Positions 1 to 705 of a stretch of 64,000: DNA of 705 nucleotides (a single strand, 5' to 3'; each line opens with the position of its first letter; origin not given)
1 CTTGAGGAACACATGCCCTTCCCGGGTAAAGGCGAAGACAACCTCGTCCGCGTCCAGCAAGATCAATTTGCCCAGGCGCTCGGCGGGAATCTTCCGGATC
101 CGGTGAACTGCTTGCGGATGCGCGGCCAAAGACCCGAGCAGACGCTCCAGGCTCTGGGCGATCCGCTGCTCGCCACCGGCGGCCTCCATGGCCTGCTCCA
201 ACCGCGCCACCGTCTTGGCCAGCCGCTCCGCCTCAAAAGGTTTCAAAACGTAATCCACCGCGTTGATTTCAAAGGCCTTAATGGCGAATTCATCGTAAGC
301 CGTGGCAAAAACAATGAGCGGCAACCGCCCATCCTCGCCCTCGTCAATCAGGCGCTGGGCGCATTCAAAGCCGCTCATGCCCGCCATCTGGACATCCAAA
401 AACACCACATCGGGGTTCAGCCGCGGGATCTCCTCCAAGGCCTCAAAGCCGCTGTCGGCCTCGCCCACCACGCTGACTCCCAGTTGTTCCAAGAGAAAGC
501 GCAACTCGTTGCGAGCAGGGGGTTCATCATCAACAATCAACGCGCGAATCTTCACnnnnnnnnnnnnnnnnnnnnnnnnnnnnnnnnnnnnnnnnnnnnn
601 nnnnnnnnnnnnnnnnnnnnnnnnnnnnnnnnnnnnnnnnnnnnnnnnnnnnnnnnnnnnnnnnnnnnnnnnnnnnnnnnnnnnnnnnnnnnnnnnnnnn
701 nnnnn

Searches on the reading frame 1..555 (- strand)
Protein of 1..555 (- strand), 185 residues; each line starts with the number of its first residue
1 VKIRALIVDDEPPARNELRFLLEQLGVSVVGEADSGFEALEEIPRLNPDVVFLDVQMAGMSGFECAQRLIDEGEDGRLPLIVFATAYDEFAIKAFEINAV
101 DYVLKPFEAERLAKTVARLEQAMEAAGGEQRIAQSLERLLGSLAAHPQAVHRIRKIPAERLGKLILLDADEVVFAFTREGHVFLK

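Call 62: search_protein_families(library=pfam, proteins=[window:1-555:-], max_evalue=0.01)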
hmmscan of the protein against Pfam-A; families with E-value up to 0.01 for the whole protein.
window:1-555:- (185 aa): 1 family
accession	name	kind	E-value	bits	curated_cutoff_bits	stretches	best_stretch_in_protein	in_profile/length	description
PF00072.30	Response_reg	-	3.4e-25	88.8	30.2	1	6-116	2-110/111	Response regulator receiver domain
